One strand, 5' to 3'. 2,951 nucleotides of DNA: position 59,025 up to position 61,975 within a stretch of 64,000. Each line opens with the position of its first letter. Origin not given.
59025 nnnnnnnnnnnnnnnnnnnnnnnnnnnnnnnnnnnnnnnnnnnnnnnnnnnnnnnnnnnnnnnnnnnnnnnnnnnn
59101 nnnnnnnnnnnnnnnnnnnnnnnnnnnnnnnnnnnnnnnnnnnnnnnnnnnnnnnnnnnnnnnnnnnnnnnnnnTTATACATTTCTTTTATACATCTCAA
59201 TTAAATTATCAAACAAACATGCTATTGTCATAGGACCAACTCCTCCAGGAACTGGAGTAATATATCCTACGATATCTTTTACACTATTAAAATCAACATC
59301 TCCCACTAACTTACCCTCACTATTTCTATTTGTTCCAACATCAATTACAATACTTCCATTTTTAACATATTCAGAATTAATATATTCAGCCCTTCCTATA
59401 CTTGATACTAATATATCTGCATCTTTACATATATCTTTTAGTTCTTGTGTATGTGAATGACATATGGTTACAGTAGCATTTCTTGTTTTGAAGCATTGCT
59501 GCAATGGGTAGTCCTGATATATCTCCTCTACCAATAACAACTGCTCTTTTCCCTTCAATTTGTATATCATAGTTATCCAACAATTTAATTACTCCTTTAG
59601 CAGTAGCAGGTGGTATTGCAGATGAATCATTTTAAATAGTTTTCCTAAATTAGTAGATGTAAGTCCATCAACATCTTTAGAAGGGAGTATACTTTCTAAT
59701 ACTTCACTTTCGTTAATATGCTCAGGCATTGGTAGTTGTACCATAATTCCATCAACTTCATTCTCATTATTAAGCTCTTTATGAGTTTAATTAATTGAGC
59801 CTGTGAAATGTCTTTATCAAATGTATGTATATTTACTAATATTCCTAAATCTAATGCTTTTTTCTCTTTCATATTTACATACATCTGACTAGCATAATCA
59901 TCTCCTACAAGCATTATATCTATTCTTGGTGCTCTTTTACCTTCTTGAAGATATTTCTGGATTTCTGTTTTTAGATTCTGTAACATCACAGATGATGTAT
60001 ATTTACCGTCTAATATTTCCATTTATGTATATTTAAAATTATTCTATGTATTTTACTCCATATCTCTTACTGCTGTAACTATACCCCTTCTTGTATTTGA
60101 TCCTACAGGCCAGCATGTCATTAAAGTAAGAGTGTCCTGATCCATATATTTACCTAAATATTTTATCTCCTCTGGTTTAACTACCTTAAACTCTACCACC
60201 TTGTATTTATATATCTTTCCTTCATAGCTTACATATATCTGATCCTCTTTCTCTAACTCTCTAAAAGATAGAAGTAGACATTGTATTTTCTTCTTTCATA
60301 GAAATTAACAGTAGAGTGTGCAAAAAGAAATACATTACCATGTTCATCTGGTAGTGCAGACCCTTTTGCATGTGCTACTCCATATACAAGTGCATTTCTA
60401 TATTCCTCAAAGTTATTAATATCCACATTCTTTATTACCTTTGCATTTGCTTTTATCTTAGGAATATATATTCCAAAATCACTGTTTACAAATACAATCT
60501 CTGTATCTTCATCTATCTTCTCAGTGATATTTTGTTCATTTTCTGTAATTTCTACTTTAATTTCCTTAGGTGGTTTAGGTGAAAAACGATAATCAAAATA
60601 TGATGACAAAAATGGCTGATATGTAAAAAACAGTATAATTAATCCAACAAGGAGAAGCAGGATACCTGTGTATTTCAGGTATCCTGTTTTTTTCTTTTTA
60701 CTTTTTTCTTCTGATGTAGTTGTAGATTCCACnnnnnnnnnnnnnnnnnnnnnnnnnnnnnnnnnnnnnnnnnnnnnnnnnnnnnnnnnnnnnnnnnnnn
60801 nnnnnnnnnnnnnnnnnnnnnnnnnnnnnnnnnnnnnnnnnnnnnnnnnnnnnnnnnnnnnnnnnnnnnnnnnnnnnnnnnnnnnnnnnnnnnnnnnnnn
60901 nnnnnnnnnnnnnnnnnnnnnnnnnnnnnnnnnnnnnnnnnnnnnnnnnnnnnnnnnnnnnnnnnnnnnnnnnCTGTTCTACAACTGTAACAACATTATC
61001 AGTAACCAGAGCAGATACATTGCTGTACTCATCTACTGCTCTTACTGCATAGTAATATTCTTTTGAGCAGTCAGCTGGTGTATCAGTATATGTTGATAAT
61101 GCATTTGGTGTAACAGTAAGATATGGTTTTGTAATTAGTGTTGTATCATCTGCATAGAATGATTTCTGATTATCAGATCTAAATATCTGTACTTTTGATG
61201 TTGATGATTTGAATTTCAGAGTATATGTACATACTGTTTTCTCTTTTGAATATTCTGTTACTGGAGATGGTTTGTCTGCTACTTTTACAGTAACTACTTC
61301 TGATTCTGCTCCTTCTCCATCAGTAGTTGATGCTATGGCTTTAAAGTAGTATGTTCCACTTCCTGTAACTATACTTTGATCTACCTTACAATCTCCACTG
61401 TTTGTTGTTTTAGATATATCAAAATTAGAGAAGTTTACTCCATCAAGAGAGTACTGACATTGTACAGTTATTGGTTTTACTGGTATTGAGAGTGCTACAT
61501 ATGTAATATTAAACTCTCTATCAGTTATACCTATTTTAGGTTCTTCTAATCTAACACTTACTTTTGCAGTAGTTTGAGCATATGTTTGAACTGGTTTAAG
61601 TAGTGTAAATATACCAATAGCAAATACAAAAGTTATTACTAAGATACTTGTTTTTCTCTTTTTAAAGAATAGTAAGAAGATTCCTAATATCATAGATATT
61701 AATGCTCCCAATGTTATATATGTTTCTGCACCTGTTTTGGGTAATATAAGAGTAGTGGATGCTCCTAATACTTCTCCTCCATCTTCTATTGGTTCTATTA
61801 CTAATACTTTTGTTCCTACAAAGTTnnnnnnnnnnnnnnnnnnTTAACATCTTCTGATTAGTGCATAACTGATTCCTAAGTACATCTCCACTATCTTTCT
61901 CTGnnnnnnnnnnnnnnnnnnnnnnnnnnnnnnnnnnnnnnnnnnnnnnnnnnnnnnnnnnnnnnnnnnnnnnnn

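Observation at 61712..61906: Canonical LPKTG cell-wall sorting signal stranded between two in-frame stop codons and an open read-through into the next gene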

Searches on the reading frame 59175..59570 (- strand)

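Call 7: search_protein_families(library=pfam, proteins=[window:59175-59570:-], max_evalue=0.01)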
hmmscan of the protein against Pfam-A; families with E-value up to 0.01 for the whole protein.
window:59175-59570:- (131 aa): 1 family
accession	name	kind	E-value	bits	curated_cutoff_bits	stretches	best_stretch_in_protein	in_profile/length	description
PF02882.25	THF_DHG_CYH_C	-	8.2e-46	155.7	27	1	4-130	33-159/160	Tetrahydrofolate dehydrogenase/cyclohydrolase, NAD(P)-binding domain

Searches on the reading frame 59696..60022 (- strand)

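Call 7: search_protein_families(library=pfam, proteins=[window:59696-60022:-], max_evalue=0.01)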
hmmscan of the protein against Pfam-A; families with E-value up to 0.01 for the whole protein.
window:59696-60022:- (108 aa): 1 family
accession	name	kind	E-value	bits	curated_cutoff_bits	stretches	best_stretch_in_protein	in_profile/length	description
PF00763.28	THF_DHG_CYH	-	7.1e-17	62.2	32.8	1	4-84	1-80/115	Tetrahydrofolate dehydrogenase/cyclohydrolase, catalytic domain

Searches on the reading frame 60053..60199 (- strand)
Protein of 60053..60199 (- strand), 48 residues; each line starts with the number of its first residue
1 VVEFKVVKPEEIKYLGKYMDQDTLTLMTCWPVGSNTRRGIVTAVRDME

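Call 7: search_protein_families(library=pfam, proteins=[window:60053-60199:-], max_evalue=0.01)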
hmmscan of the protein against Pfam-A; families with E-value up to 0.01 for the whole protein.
window:60053-60199:- (48 aa): 1 family
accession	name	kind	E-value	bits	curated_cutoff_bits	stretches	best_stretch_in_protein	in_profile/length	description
PF04203.18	Sortase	-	3e-06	27.4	26.6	1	4-45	82-124/125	Sortase domain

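Call 8: search_protein_families(library=ncbifam, proteins=[window:60053-60199:-], max_evalue=0.01)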
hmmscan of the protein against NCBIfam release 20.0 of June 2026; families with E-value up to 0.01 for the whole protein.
window:60053-60199:- (48 aa): 2 families
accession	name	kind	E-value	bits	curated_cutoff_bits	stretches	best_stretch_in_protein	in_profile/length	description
NF033745.1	class_C_sortase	subfamily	8.7e-11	42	160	1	3-45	178-220/220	class C sortase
TIGR01076.1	sortase_fam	subfamily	2.8e-07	30.4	39.35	1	1-45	83-127/136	sortase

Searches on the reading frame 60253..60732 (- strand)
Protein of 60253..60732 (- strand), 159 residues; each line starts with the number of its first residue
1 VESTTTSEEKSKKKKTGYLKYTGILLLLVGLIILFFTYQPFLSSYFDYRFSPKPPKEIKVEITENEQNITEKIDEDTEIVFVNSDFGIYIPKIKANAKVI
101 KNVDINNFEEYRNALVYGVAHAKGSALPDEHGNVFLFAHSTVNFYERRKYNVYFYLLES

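Call 7: search_protein_families(library=pfam, proteins=[window:60253-60732:-], max_evalue=0.01)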
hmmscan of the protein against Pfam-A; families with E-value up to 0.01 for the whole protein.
window:60253-60732:- (159 aa): 1 family
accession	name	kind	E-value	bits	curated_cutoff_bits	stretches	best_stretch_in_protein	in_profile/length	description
PF04203.18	Sortase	-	1.9e-05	24.8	26.6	1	88-152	1-51/125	Sortase domain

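Call 8: search_protein_families(library=ncbifam, proteins=[window:60253-60732:-], max_evalue=0.01)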
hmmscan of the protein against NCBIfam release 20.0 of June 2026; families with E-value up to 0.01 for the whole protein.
window:60253-60732:- (159 aa): 3 families
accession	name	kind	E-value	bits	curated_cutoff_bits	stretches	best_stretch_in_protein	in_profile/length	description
NF058671.1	sortase_SrtD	exception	3.8e-05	23.4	140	1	23-142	2-114/187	class D sortase, LPxTATN-specific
NF033747.1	class_E_sortase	subfamily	8.1e-05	22.5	160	1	21-140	3-121/211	class E sortase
NF033746.1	class_D_sortase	subfamily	0.0082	16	165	0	88-144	13-62/135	class D sortase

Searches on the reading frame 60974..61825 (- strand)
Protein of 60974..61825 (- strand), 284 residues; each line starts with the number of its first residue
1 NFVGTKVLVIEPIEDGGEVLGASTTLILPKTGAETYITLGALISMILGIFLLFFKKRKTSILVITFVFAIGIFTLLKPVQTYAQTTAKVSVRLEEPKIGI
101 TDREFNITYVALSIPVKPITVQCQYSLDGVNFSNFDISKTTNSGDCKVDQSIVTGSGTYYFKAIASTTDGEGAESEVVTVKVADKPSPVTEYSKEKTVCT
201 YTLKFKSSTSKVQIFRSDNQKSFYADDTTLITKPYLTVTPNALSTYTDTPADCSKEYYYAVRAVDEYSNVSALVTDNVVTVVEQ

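Call 26: find_related_loci(query=window:60974-61825:-, collection=metagenome_contigs, flank=4000)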
Query seq(284 aa) (284 aa) in metagenome_contigs; peptide patterns used: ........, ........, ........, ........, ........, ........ (x = any residue, [..] = any of these).
600 stretches matched a pattern (row limit reached: there are more); 4 encode a relative of the query (tblastn E <= 1e-3); 4 distinct loci.
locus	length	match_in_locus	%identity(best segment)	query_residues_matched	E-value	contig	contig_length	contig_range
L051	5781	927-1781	88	1-284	8e-166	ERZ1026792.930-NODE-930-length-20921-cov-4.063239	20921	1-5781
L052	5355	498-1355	74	1-283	4e-140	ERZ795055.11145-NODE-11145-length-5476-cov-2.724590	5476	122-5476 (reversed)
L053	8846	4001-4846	67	1-283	5e-127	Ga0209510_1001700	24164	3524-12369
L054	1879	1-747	46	35-283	4e-60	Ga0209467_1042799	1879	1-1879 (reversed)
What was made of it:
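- Tried and rejected: The metagenome scan gave only four loci and none from the same strain (call 26).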

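Call 39: search_protein_families(library=ncbifam, proteins=[L051:2020-2697:+], max_evalue=0.001)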
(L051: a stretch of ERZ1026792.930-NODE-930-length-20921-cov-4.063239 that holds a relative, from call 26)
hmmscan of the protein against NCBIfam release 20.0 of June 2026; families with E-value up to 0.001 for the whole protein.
L051:2020-2697:+ (226 aa): 6 families
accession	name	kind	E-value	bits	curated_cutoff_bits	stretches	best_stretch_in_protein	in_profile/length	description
NF033745.1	class_C_sortase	subfamily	1.2e-20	74.2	160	1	78-224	83-220/220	class C sortase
NF058671.1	sortase_SrtD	exception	2e-17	63.4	140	1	24-222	2-185/187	class D sortase, LPxTATN-specific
TIGR01076.1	sortase_fam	subfamily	8.2e-16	58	39.35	1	114-224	21-127/136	sortase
NF033746.1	class_D_sortase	subfamily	4.3e-14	52.5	165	1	89-222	13-131/135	class D sortase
NF033747.1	class_E_sortase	subfamily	1.8e-13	50.8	160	1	22-223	3-204/211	class E sortase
TIGR03784.1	marine_sortase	equivalog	1.6e-07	31.1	158.25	1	115-216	73-164/174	class GN sortase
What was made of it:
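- On Sortase (PF04203 / TIGR01076): Intact relatives pass TIGR01076 (58 bits against 39.35, call 39).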
